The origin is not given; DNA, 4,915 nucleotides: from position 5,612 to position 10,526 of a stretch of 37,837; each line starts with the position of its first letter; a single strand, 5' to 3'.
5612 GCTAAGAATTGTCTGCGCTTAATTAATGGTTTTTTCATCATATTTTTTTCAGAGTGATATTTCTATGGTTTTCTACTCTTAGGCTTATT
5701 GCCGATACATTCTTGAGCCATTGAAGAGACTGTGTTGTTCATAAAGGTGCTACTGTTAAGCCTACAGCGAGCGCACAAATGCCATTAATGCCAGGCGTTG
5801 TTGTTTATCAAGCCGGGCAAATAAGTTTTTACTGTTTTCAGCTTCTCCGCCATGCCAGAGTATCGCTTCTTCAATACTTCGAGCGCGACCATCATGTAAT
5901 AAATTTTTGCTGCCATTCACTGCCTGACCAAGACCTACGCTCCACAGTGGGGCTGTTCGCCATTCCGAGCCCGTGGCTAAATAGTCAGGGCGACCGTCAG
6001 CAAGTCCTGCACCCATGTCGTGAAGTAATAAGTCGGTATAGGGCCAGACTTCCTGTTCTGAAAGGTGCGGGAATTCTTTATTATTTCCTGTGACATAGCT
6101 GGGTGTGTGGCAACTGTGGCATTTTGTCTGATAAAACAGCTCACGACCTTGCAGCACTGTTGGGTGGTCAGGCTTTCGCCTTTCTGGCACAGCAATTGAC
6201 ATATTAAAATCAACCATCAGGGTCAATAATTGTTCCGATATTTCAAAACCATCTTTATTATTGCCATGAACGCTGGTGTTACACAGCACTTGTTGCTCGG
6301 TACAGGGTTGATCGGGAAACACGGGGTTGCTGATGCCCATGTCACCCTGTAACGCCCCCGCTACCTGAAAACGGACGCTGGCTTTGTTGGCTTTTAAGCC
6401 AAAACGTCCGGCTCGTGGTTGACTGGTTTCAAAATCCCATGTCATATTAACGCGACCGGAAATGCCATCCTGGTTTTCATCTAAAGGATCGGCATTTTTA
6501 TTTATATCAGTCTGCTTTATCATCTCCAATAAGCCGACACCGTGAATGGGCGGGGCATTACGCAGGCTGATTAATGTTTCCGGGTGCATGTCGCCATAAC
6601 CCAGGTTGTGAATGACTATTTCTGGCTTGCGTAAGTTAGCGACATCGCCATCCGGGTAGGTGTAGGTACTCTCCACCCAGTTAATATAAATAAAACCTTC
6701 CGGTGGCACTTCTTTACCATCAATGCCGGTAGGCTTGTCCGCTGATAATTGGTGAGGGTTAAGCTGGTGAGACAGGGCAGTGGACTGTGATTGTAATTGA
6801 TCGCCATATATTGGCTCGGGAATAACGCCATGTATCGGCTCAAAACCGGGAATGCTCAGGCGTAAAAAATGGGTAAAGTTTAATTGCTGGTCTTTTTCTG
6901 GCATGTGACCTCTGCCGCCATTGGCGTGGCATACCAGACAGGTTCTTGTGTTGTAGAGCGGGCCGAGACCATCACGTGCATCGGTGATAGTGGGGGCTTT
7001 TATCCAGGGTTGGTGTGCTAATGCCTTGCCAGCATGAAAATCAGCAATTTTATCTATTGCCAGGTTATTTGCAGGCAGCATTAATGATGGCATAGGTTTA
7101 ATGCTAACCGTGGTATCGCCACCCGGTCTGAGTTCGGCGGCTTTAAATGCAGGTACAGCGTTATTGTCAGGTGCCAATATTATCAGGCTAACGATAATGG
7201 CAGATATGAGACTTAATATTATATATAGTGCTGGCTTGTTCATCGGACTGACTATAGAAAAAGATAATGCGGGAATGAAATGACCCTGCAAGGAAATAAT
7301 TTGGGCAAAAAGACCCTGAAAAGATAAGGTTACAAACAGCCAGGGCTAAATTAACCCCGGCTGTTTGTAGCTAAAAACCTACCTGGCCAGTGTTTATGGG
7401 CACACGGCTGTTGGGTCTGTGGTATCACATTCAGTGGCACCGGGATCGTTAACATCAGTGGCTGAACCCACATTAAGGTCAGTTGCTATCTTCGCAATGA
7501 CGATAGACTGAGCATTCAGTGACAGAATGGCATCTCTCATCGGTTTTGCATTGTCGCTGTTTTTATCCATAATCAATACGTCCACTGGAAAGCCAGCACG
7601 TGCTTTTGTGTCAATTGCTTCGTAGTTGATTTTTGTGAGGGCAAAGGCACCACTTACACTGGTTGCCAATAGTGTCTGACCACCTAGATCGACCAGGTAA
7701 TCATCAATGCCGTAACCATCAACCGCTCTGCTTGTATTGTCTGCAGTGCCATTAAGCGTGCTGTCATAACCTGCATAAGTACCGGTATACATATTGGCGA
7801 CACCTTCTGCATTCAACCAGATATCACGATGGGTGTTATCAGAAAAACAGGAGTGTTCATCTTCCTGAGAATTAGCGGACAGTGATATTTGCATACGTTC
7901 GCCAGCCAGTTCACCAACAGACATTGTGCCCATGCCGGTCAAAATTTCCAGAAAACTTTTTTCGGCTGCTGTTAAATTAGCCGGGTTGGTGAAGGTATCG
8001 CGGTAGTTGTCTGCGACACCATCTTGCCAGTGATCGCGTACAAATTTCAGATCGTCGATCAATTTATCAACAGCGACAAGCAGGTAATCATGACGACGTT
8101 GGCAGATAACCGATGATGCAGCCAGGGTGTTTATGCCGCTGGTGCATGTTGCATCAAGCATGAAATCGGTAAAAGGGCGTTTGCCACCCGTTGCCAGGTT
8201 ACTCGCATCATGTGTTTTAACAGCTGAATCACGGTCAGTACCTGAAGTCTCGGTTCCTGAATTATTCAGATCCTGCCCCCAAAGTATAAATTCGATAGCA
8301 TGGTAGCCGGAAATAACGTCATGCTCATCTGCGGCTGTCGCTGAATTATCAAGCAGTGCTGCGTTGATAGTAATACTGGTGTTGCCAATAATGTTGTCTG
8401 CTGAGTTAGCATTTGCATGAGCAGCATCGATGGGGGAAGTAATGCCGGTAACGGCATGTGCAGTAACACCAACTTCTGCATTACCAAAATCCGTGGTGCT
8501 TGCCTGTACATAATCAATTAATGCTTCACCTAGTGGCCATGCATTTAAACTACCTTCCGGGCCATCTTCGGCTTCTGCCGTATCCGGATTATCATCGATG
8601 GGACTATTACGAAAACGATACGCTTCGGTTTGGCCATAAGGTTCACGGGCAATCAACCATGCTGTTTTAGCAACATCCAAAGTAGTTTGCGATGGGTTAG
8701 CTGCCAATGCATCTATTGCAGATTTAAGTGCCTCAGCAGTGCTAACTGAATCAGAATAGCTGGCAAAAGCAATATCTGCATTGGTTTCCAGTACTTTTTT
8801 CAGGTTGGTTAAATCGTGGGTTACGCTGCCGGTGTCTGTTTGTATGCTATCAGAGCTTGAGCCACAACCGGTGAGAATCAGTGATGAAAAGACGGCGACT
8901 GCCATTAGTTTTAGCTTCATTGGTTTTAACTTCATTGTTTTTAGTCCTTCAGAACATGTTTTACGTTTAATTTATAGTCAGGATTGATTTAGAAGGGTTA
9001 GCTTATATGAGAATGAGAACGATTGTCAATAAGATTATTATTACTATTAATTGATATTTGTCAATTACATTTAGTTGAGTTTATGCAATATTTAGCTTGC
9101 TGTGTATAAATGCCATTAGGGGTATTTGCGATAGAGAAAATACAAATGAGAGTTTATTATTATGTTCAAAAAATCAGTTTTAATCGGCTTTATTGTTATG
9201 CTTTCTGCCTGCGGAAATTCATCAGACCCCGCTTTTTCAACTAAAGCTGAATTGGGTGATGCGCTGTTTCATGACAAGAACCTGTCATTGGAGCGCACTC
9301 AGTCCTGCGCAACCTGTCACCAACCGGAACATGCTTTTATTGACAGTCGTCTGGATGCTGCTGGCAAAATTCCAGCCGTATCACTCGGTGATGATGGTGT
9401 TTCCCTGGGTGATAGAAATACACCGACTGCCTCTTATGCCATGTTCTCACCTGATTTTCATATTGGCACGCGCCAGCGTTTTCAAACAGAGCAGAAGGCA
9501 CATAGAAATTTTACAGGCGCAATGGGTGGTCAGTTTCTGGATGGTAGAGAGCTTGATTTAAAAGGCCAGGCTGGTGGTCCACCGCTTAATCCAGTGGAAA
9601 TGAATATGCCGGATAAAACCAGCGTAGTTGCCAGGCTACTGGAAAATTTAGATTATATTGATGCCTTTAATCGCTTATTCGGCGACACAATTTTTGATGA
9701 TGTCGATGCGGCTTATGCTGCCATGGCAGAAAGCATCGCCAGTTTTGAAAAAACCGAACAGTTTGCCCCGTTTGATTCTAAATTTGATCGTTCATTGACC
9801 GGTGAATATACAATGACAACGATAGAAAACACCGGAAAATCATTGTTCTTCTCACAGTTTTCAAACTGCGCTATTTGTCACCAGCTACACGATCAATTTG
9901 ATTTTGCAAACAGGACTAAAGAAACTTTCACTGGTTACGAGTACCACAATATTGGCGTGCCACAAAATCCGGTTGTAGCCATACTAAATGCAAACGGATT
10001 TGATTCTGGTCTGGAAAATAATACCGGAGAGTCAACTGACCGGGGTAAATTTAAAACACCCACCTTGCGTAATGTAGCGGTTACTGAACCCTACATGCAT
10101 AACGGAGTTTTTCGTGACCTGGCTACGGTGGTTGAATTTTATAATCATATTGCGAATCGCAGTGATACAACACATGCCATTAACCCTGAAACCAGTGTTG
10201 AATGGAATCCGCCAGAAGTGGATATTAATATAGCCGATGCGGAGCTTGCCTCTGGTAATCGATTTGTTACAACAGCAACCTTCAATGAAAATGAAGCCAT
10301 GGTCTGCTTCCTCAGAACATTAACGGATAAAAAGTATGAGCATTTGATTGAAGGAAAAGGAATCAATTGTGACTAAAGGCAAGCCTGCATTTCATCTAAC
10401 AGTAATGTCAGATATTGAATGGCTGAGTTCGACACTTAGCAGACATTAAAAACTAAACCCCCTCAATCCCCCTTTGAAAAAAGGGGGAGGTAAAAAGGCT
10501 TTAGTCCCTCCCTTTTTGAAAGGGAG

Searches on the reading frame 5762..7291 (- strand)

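Call 6: search_protein_families(library=pfam, proteins=[window:5762-7291:-])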
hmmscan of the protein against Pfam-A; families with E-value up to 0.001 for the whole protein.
window:5762-7291:- (509 aa): 3 families
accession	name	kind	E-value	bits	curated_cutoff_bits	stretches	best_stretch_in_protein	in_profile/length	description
PF06537.16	DHOR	-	2.5e-94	317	22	1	56-509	7-499/499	Di-haem oxidoreductase, putative peroxidase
PF00034.26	Cytochrom_C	-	1.2e-06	30.1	21.3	0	381-413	3-33/90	Cytochrome c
PF13442.11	Cytochrome_CBB3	-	4.7e-05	24.1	27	0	381-417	5-33/68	Cytochrome C oxidase, cbb3-type, subunit III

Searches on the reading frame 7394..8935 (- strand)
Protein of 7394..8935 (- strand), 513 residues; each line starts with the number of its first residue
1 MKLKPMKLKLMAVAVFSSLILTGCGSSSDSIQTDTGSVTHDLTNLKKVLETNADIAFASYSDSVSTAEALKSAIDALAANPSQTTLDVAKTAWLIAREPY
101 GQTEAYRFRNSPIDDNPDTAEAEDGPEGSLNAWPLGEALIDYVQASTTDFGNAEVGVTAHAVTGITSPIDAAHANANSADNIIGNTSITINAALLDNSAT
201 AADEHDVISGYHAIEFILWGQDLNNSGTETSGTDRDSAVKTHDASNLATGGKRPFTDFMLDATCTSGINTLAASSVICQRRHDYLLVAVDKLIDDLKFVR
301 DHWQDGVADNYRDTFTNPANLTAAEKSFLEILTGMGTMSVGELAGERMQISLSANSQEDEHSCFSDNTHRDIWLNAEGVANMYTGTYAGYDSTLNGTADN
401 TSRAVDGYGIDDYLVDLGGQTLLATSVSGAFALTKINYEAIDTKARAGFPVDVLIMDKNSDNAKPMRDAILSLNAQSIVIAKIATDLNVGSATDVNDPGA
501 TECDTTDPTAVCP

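Call 6: search_protein_families(library=pfam, proteins=[window:7394-8935:-])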
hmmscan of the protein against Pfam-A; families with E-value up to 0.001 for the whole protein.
window:7394-8935:- (513 aa): 1 family
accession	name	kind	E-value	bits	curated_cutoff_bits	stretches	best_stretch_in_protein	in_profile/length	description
PF09375.15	Peptidase_M75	-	8.1e-58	196.7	23.5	1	57-476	2-284/288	Imelysin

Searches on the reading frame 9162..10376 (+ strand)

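Call 4: search_protein_families(library=pfam, proteins=[window:9162-10376:+])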
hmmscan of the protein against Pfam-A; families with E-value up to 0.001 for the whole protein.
window:9162-10376:+ (404 aa): 1 family
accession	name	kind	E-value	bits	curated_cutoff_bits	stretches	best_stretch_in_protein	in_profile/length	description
PF03150.19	CCP_MauG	-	8.4e-39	134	25.6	1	27-216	2-148/149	Di-haem cytochrome c peroxidase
